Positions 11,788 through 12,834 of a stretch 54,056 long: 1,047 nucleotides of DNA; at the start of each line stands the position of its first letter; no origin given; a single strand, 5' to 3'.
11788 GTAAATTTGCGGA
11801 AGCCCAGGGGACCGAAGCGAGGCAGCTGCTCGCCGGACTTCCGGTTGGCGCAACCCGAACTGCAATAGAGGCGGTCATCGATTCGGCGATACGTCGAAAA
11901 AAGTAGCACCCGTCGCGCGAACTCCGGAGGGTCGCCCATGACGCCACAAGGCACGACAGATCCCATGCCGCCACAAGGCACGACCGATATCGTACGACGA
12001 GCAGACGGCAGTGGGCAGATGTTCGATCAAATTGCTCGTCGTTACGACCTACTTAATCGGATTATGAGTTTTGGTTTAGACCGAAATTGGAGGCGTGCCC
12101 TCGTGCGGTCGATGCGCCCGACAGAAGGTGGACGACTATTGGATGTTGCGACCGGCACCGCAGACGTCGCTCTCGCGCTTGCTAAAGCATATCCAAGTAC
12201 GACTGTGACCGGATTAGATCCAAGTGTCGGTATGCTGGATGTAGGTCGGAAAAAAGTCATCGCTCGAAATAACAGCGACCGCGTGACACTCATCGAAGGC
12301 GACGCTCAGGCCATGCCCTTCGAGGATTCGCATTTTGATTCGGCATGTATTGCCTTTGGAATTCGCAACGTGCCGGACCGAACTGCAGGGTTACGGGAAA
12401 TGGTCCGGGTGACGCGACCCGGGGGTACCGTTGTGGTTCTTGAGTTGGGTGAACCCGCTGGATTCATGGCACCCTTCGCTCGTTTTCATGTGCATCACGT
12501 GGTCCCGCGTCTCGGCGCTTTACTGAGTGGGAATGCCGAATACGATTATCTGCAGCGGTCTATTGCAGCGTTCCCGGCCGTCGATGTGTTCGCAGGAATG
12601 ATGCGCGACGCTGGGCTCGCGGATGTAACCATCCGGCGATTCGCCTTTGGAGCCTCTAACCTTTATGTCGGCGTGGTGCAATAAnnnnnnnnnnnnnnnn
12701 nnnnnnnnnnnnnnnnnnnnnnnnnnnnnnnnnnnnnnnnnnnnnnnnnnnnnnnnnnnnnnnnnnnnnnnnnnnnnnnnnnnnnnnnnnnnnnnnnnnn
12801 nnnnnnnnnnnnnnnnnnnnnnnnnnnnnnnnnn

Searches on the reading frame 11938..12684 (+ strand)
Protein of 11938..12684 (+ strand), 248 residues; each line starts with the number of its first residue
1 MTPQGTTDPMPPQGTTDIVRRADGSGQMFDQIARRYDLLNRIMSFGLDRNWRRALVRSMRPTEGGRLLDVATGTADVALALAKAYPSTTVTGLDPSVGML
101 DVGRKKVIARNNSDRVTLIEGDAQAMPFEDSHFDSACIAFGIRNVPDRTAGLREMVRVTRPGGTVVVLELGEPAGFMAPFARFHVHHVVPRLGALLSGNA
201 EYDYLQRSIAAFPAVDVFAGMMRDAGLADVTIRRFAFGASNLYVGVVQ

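Call 8: search_protein_families(library=pfam, proteins=[window:11938-12684:+], max_evalue=0.01)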
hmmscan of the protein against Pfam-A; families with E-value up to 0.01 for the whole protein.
window:11938-12684:+ (248 aa): 8 families
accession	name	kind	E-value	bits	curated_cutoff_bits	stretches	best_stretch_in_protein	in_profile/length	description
PF01209.24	Ubie_methyltran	-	5.7e-57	193.2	20.1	1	26-246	10-232/233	ubiE/COQ5 methyltransferase family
PF13649.12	Methyltransf_25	-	4.5e-20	72.6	27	1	68-163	2-97/97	Methyltransferase domain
PF08241.18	Methyltransf_11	-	7.8e-19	68.5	21.2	1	68-167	1-95/95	Methyltransferase domain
PF13847.12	Methyltransf_31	-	4e-14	53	27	1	63-169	3-111/145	Methyltransferase domain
PF08242.18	Methyltransf_12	-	7.7e-12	46.2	30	1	68-164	1-97/98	Methyltransferase domain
PF13489.12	Methyltransf_23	-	2.1e-06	28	27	1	52-184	10-124/164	Methyltransferase domain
PF05175.20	MTS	-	0.00078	19.6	23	1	53-134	21-100/170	Methyltransferase small domain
PF24675.1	NpmA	-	0.0054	16.5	60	1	63-100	23-61/214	16S rRNA (adenine(1408)-N(1))-methyltransferase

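Call 10: find_related_loci(query=window:11938-12684:+, collection=genome_contigs, flank=4000)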
Query window:11938-12684:+ (248 aa) in genome_contigs; peptide patterns used: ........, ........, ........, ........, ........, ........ (x = any residue, [..] = any of these).
310 stretches matched a pattern; 247 encode a relative of the query (tblastn E <= 1e-3); the best 80 are kept; 80 distinct loci.
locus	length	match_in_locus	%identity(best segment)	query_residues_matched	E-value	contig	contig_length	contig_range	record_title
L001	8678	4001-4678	70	20-245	2e-100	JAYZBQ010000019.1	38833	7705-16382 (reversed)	MAG: Myxococcota bacterium isolate XB_MAG121 DB_MAG121_0019, whole genome shotgun sequence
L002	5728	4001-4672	68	22-245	8e-96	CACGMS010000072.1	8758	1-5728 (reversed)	uncultured Candidatus Hydrogenedens sp. isolate AG-422-L23 genome assembly, contig: AG-422-L23_NODE_72, whole genome sho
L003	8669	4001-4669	63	24-245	3e-89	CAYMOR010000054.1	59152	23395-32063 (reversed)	MAG TPA_asm: uncultured Haliangium sp. isolate binchicken_co237_99 genome assembly, contig: NODE_337_length_59152_cov_18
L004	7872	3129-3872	56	24-245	2e-83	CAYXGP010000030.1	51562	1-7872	MAG TPA_asm: uncultured Enterobacterales bacterium isolate binchicken_co141_40 genome assembly, contig: NODE_2761_length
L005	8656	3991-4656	59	24-244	2e-83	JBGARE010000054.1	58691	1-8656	MAG: Kofleriaceae bacterium isolate MAG_AAO_AS.67 AAOAS-67_NODE_54_length_58691_cov_7.031904, whole genome shotgun seque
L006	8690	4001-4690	57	8-245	1e-82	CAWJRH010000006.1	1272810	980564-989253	MAG: uncultured delta proteobacterium isolate MFD03804.bin.1.60 genome assembly, contig: contig_7449, whole genome shotg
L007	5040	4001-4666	58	24-244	2e-82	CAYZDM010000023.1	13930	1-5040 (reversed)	MAG TPA_asm: uncultured Sandaracinaceae bacterium isolate SRP155585_co1_222 genome assembly, contig: NODE_2256_length_13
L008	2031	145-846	54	16-244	2e-84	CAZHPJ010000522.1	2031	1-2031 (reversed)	MAG TPA_asm: uncultured Sandaracinaceae bacterium isolate SRP128015_co2_29 genome assembly, contig: NODE_90757_length_20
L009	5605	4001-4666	58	24-244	2e-80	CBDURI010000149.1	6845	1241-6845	MAG TPA_asm: uncultured bacterium isolate SRR21487744_binner13_Refined_51 genome assembly, contig: ERZ25748493.6914, who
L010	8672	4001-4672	56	22-244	8e-80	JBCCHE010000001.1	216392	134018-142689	MAG: Myxococcota bacterium isolate P01_B01_bin.6 k141_112288_length_216392_cov_58.9584, whole genome shotgun sequence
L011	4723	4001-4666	57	24-244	9e-80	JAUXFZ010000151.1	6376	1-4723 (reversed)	MAG: Myxococcales bacterium isolate CSMAG_2916 CSMAG_2916_k117_7177701_length_6376_cov_16.0000, whole genome shotgun seq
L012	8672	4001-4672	58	22-244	1e-79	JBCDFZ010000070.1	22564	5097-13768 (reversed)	MAG: Myxococcota bacterium isolate P01_H01_bin.120 k141_1698152_length_22564_cov_62.0000, whole genome shotgun sequence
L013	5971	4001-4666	58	24-244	6e-80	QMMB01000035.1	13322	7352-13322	MAG: Deltaproteobacteria bacterium isolate B2_G11 B2_Guay11_scaffold_00452, whole genome shotgun sequence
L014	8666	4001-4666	57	24-244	2e-79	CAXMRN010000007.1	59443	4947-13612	MAG: uncultured Polyangiaceae bacterium isolate 07C-BC-St07_bin.2.orig genome assembly, contig: k141_694388, whole genom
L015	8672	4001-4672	56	22-244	7e-79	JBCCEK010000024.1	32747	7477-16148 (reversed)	MAG: Myxococcota bacterium isolate P01_B01_bin.105 k141_786746_length_32747_cov_87.2991, whole genome shotgun sequence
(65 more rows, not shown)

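Call 21: find_related_loci(query=window:11938-12684:+, collection=metagenome_contigs, flank=3000)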
Query window:11938-12684:+ (248 aa) in metagenome_contigs; peptide patterns used: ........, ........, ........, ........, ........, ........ (x = any residue, [..] = any of these).
295 stretches matched a pattern; 220 encode a relative of the query (tblastn E <= 1e-3); the best 80 are kept; 80 distinct loci.
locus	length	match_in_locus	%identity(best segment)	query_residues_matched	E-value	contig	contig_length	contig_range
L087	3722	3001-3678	70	20-245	3e-100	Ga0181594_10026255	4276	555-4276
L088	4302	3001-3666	59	24-244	3e-83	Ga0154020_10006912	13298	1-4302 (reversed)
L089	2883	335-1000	58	24-244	8e-84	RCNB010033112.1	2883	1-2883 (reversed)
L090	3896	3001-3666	58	24-244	1e-82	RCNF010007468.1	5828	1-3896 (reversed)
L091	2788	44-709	57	24-244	2e-83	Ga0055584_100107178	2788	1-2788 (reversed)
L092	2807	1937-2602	58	24-244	7e-83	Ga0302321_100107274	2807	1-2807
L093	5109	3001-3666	57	24-244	3e-80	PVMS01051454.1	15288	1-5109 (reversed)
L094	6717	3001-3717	54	7-244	2e-79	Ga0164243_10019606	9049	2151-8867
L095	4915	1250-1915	57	24-244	1e-78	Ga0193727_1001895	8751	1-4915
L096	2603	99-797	55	24-244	7e-80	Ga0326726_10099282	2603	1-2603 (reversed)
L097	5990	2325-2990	55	24-244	3e-78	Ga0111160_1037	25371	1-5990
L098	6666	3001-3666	55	24-244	5e-78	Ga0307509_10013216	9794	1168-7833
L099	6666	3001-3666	56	24-244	1e-77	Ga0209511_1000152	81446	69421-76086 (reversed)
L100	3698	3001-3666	57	24-244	7e-77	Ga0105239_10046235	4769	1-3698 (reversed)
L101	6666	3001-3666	55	24-244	2e-76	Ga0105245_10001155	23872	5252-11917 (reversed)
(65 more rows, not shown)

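Call 22: find_encoding_contigs(protein=window:11938-12684:+, flank=3000, max_places=10)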
Protein window:11938-12684:+ (248 aa): 2 contigs read that carry it; 2 places shown.
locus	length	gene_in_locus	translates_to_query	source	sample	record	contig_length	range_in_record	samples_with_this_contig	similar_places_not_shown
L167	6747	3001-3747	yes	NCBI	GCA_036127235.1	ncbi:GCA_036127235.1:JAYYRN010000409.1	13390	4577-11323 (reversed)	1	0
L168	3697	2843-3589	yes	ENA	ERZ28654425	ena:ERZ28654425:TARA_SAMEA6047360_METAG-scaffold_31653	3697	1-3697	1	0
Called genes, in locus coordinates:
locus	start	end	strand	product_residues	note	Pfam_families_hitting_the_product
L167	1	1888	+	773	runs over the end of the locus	PF13378:MR_MLE_C, PF00501:AMP-binding, PF13193:AMP-binding_C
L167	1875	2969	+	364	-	PF00348:polyprenyl_synt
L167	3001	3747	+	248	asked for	PF01209:Ubie_methyltran, PF13489:Methyltransf_23 (weak), PF13847:Methyltransf_31, PF08241:Methyltransf_11, PF08242:Methyltransf_12, PF13649:Methyltransf_25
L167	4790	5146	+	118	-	PF09996:DUF2237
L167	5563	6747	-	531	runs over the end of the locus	PF02163:Peptidase_M50 (weak)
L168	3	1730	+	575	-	?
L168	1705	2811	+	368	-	PF00348:polyprenyl_synt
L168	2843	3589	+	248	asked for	PF01209:Ubie_methyltran, PF13489:Methyltransf_23 (weak), PF13847:Methyltransf_31, PF08241:Methyltransf_11, PF08242:Methyltransf_12, PF13649:Methyltransf_25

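Call 23: find_homologous_proteins(query=window:11938-12684:+, max_evalue=1e-60)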
Query window:11938-12684:+ (248 aa): 3511 proteins with E <= 1e-60 among 8000 candidates; the best 120 are listed.
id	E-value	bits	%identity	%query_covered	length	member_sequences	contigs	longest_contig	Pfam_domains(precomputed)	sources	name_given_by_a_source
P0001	6.4e-159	544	100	100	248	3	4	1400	PF13847.13,PF13489.13,PF13649.13,PF01209.25,PF08241.19,PF08242.19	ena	-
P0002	3.2e-123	428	82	96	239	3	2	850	PF13847.13,PF13489.13,PF13649.13,PF01209.25,PF08241.19,PF08242.19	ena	-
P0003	4.0e-117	408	79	96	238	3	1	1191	PF13847.13,PF13649.13,PF01209.25,PF08241.19,PF08242.19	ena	-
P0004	5.2e-112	391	80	89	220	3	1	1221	PF13847.13,PF13489.13,PF13649.13,PF01209.25,PF08241.19,PF08242.19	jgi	-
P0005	1.2e-97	344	70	93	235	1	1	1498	PF13847.13,PF13489.13,PF05175.21,PF13649.13,PF01209.25,PF08241.19,PF08242.19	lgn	-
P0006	1.9e-96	340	70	91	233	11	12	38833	PF13847.13,PF13649.13,PF01209.25,PF08241.19,PF08242.19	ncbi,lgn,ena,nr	ncbi:MAG: ubiquinone/menaquinone biosynthesis methyltransferase [Myxococcota bacterium]|nr:ubiquinon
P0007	5.3e-96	338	70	92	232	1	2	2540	PF13847.13,PF13649.13,PF24675.2,PF01209.25,PF08241.19,PF08242.19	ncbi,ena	-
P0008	6.9e-96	338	70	92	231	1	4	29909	PF13847.13,PF13649.13,PF01209.25,PF08241.19,PF08242.19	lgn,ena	-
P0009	5.7e-95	335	69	94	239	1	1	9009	PF13847.13,PF13489.13,PF13649.13,PF01209.25,PF08241.19,PF08242.19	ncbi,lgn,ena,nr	ncbi:MAG TPA: bifunctional demethylmenaquinone methyltransferase/2-methoxy-6-polyprenyl-1,4-benzoqui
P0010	9.8e-95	334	69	91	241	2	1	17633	PF13847.13,PF13489.13,PF13649.13,PF01209.25,PF08241.19,PF08242.19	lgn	-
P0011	3.7e-94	332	70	90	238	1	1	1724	PF13847.13,PF13489.13,PF13649.13,PF01209.25,PF08241.19,PF08242.19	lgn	-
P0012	7.3e-94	331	69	91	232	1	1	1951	PF13847.13,PF13649.13,PF01209.25,PF08241.19,PF08242.19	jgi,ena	-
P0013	2.2e-93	330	67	94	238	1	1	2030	PF13847.13,PF13649.13,PF01209.25,PF08241.19,PF08242.19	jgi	-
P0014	2.7e-93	330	70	90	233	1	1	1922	PF13847.13,PF13489.13,PF05175.21,PF13649.13,PF01209.25,PF08241.19,PF08242.19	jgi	jgi:demethylmenaquinone methyltransferase / 2-methoxy-6-polyprenyl-1,4-benzoquinol methylase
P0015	3.5e-93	329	69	90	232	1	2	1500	PF13847.13,PF13649.13,PF01209.25,PF08241.19,PF08242.19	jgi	jgi:demethylmenaquinone methyltransferase/2-methoxy-6-polyprenyl-1,4-benzoquinol methylase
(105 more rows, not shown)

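Call 26: find_encoding_contigs(protein=P0002, flank=3000, max_places=6)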
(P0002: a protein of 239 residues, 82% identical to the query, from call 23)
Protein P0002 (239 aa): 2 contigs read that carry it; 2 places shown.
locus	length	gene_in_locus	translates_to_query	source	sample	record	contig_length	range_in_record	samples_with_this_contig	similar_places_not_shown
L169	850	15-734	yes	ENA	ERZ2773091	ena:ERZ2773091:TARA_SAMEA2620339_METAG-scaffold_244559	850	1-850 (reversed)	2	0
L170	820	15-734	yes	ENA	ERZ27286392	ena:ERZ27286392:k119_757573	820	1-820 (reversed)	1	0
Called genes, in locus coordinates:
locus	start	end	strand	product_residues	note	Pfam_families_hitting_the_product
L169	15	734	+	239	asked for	PF01209:Ubie_methyltran, PF13489:Methyltransf_23, PF13847:Methyltransf_31, PF08241:Methyltransf_11, PF08242:Methyltransf_12, PF13649:Methyltransf_25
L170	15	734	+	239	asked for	PF01209:Ubie_methyltran, PF13489:Methyltransf_23, PF13847:Methyltransf_31, PF08241:Methyltransf_11, PF08242:Methyltransf_12, PF13649:Methyltransf_25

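Call 27: find_encoding_contigs(protein=P0003, flank=3000, max_places=6)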
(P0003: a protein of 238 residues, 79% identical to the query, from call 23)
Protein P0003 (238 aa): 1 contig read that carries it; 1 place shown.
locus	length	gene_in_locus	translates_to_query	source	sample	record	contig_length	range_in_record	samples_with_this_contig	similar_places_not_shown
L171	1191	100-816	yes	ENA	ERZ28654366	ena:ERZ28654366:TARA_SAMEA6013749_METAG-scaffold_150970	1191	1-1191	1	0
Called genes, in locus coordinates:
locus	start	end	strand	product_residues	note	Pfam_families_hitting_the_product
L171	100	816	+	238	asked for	PF01209:Ubie_methyltran, PF13847:Methyltransf_31, PF08241:Methyltransf_11, PF08242:Methyltransf_12, PF13649:Methyltransf_25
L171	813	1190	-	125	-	?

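Call 28: find_encoding_contigs(protein=P0004, flank=3000, max_places=6)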
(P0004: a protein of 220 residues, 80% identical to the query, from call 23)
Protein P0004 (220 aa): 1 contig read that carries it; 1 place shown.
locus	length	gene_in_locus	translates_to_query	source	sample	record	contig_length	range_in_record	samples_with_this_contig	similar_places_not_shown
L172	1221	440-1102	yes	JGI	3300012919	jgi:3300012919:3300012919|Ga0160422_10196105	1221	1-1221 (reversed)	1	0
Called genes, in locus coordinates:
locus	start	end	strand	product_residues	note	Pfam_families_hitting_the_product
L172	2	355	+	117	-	?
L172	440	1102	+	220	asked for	PF01209:Ubie_methyltran, PF13489:Methyltransf_23 (weak), PF13847:Methyltransf_31, PF08241:Methyltransf_11, PF08242:Methyltransf_12, PF13649:Methyltransf_25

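Call 36: search_protein_families(library=pfam, proteins=[L171:816-1190:-], max_evalue=1)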
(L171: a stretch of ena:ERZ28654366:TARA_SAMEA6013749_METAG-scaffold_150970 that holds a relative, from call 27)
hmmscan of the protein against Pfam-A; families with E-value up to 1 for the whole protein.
L171:816-1190:- (125 aa): 0 families

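Call 42: search_protein_representatives(protein=L171:816-1190:-)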
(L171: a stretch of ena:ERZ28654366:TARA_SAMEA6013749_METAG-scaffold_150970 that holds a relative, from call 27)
Query: 125 residues. Proteins with E-value up to 0.001 (for the whole library): 339; up to 1e-10: 121; up to 1e-30: 2. The best 150 are listed.
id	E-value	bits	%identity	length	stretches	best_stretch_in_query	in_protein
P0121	5.1e-78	276.2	94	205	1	1-124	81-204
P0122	2.5e-33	131.5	53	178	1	4-124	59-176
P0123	1.9e-29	118.9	49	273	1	1-124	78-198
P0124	3.3e-29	118.1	50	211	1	2-124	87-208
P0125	3.4e-29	118.1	49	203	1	5-124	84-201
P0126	8.8e-29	116.8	49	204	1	2-124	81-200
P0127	1.6e-28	116.0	51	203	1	4-124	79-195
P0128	3.1e-27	111.7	51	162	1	12-124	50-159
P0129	5.3e-27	111.0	49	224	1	2-111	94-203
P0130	6.1e-26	107.6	48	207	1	2-124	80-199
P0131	3.5e-24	101.9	44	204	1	4-124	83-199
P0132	4.8e-24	101.4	45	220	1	2-124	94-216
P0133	2.6e-23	99.1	48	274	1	2-124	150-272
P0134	2.7e-23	99.0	46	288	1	6-124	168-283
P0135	1.2e-22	96.8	42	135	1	5-124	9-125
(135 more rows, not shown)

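Call 45: search_protein_families(library=pfam, proteins=[P0121, P0124, P0125, P0126, P0127, P0130, P0131], max_evalue=0.1)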
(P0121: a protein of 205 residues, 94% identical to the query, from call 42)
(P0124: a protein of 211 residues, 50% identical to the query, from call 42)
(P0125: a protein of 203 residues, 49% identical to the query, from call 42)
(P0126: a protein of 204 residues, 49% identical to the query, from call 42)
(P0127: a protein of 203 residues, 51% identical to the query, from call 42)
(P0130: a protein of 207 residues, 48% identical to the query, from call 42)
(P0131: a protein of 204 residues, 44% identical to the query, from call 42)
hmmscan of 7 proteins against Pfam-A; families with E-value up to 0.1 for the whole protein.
P0121 (205 aa): 0 families

P0124 (211 aa): 1 family
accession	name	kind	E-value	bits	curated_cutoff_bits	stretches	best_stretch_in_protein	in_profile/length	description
PF01144.29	CoA_trans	-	0.05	13.4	23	0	4-27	95-118/217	Coenzyme A transferase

P0125 (203 aa): 0 families

P0126 (204 aa): 0 families

P0127 (203 aa): 0 families

P0130 (207 aa): 0 families

P0131 (204 aa): 0 families

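Call 48: search_protein_families(library=ncbifam, proteins=[P0121, P0124, P0125, P0126, P0127, P0130], max_evalue=0.1)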
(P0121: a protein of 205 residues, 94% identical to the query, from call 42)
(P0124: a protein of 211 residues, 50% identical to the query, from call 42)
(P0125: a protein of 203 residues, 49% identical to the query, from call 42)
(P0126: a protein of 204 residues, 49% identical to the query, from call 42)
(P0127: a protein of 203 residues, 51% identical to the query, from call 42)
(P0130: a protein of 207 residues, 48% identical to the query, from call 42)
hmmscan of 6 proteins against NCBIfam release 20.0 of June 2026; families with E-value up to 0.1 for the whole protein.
P0121 (205 aa): 0 families

P0124 (211 aa): 0 families

P0125 (203 aa): 0 families

P0126 (204 aa): 0 families

P0127 (203 aa): 0 families

P0130 (207 aa): 0 families

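Call 56: find_encoding_contigs(protein=P0121, flank=4000, max_places=6)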
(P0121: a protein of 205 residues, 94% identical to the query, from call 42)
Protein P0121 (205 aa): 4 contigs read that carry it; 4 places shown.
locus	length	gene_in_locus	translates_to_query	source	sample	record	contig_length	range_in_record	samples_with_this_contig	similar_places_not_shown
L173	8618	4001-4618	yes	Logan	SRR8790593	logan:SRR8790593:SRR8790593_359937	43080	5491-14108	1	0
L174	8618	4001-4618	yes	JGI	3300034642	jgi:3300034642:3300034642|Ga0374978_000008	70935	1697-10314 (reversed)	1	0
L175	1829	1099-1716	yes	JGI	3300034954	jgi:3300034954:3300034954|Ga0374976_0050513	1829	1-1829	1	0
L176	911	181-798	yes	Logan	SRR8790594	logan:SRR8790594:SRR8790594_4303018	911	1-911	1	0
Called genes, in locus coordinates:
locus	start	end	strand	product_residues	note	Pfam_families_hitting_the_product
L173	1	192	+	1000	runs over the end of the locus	PF00595:PDZ, PF13180:PDZ_2, PF17820:PDZ_6, PF03572:Peptidase_S41, PF07705:CARDB (faint)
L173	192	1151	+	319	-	PF08308:PEGA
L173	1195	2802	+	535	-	PF02163:Peptidase_M50 (faint)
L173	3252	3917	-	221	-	PF09996:DUF2237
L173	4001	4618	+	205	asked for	-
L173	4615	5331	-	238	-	PF01209:Ubie_methyltran, PF13489:Methyltransf_23 (weak), PF13847:Methyltransf_31, PF08241:Methyltransf_11, PF08242:Methyltransf_12, PF13649:Methyltransf_25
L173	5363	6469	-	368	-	PF00348:polyprenyl_synt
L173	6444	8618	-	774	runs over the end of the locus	PF13378:MR_MLE_C, PF00501:AMP-binding, PF13193:AMP-binding_C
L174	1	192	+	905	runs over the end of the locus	PF00595:PDZ, PF13180:PDZ_2, PF17820:PDZ_6, PF03572:Peptidase_S41, PF07705:CARDB (faint)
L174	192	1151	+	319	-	PF08308:PEGA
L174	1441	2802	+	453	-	PF02163:Peptidase_M50 (weak)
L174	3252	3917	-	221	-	PF09996:DUF2237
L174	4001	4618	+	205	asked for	-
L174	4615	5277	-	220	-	PF01209:Ubie_methyltran, PF13489:Methyltransf_23 (weak), PF13847:Methyltransf_31, PF08241:Methyltransf_11, PF08242:Methyltransf_12, PF13649:Methyltransf_25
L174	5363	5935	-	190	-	PF00348:polyprenyl_synt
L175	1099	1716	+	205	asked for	-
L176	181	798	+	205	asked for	-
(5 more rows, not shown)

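Call 57: search_solved_structures(query=P0125, max_evalue=1)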
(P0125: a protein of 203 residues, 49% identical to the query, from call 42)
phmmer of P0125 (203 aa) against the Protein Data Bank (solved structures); distinct sequences matched with E-value up to 1: 0.

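Call 58: search_protein_families(library=padloc, proteins=[P0121, P0125, P0126, P0127], max_evalue=0.1)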
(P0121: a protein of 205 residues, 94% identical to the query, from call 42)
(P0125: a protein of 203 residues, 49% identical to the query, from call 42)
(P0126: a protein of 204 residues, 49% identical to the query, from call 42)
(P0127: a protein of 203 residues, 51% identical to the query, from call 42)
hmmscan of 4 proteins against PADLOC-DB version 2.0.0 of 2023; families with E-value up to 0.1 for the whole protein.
P0121 (205 aa): 0 families

P0125 (203 aa): 0 families

P0126 (204 aa): 0 families

P0127 (203 aa): 0 families

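Call 63: find_homologous_proteins(query=L173:4001-4615:+, max_evalue=0.00001)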
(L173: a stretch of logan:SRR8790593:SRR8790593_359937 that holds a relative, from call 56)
Query L173:4001-4615:+ (205 aa): 16 proteins with E <= 0.00001 among 128 candidates.
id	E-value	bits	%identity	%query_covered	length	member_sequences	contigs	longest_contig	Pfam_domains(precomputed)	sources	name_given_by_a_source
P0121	2.0e-140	484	100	100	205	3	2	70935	-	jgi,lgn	jgi:hypothetical protein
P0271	9.8e-92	325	66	100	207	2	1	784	-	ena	-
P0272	1.5e-55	206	53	95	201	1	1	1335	-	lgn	-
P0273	3.7e-47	179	70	55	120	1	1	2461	-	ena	-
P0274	6.7e-43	165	45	98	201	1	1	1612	-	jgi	jgi:hypothetical protein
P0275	2.2e-37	147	45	93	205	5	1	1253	-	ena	-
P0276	1.8e-32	131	40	93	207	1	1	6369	-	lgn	-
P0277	3.8e-31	126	42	92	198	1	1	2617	-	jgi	jgi:hypothetical protein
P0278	4.2e-30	123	60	48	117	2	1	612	-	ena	-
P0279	7.4e-28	116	39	100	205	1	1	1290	-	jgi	jgi:hypothetical protein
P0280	4.2e-21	94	39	85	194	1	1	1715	-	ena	-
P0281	4.5e-20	90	38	91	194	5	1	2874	-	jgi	jgi:hypothetical protein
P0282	7.7e-20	90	38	96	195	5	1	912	-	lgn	-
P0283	1.5e-18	85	36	93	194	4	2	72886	-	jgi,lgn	-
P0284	1.7e-18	85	36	97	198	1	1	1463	-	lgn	-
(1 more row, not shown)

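Call 75: predict_structure(alignment_id=A3)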
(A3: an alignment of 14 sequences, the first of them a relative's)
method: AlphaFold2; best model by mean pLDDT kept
length: 205 residues; sequences in the alignment: 14
mean_pLDDT: 92.3   pTM: 0.89
mean pLDDT of the five models: 92.3, 89.9, 89.6, 89.2, 88.6
residues with pLDDT >= 90: 148; 70-90: 53; 50-70: 4; < 50: 0
segments of 3 or more residues with pLDDT < 50: none
pLDDT, mean of each block of 10 residues (from residue 1): 82 97 97 96 97 93 95 96 93 94 92 88 92 92 86 90 88 97 94 87 97
secondary structure, 60 per line:
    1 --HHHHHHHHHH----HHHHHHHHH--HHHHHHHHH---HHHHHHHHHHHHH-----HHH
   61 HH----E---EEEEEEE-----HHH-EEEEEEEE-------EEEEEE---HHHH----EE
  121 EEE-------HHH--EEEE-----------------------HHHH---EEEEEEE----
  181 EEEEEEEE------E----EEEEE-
elements in order: H3-12 H17-25 H28-36 H40-52 H58-62 E71-77 E87-94 E102-107 H111-114 E119-123 E136-139 H163-166 E170-176 E181-188 E200-204

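Call 78: fold_search(model_id=the predicted structure, library=pdb)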
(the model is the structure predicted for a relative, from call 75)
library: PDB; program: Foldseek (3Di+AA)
matches with E <= 10: 738; with E <= 0.001: 0
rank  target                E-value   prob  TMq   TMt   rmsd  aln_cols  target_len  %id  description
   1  2lfu_MODEL_1_A        1.2e-02  0.98  0.35  0.43   5.4       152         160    8  The structure of a N. meningitides protein targeted for vaccine development (released 2011-10-19)
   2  5o1r_B                1.6e-02  0.80  0.28  0.43   7.3       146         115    9  human Fab 5H2 bound to NHBA-C3 from Neisseria meningitidis serogroup B (released 2018-05-30)
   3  4mve_A                1.7e-02  0.87  0.34  0.45  11.7       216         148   13  Crystal structure of Tcur_1030 protein from Thermomonospora curvata (released 2013-10-02)
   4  5o1r_A                1.7e-02  0.82  0.28  0.43   6.7       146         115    9  human Fab 5H2 bound to NHBA-C3 from Neisseria meningitidis serogroup B (released 2018-05-30)
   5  4o3x                  2.5e-02  0.41  0.27  0.24   9.2       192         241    9  Crystal structure of the vaccine antigen Transferrin Binding Protein B (TbpB) mutant Phe-171-Ala from Actinobacillus ple (released 2015-01-14)
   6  6d0t_A                2.9e-02  0.84  0.31  0.48   5.8       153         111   10  De novo design of a fluorescence-activating beta barrel - BB1 (released 2018-09-19)
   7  2hzm_A                2.9e-02  0.16  0.19  0.19  11.5       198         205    8  Structure of the Mediator head subcomplex Med18/20 (released 2006-09-12)
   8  7sbz_C                3.1e-02  0.57  0.28  0.25   7.9       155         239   10  JAR5 Fab bound to fHbp v1.1 crystallized in space group I422 (released 2022-10-05)
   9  8glo                  3.1e-02  0.44  0.25  0.21   7.5       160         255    4  Haemophilus parainfluenzae Holo HphA (released 2024-03-27)
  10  6czh_B                3.3e-02  0.60  0.25  0.41   8.8       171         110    9  Structure of a redesigned beta barrel, mFAP0, bound to DFHBI (released 2018-09-19)
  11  1u17_A                3.7e-02  0.60  0.33  0.36   7.0       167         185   13  1.7 A Crystal structure of H60C mutant of Nitrophorin I. Heme complexed with two molecules imidazole (released 2005-07-26)
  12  8uzl_A                4.2e-02  0.28  0.23  0.32  11.3       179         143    8  Designed Transmembrane beta-barrel- TMB10_163 (released 2024-07-17)
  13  1np1_A                4.4e-02  0.57  0.33  0.35   7.5       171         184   10  CRYSTAL STRUCTURE OF THE COMPLEX OF NITROPHORIN 1 FROM RHODNIUS PROLIXUS WITH HISTAMINE (released 1998-05-27)
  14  7ket_C                4.4e-02  0.28  0.23  0.20   8.5       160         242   10  Factor H enhancing human antibody fragment (Fab) to meningococcal Factor H binding protein (released 2021-06-09)
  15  1u18_A                6.0e-02  0.57  0.34  0.37   6.0       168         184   10  1.96 A Crystal structure of H60C mutant of nitrophorin complexed with histamine (released 2005-07-26)
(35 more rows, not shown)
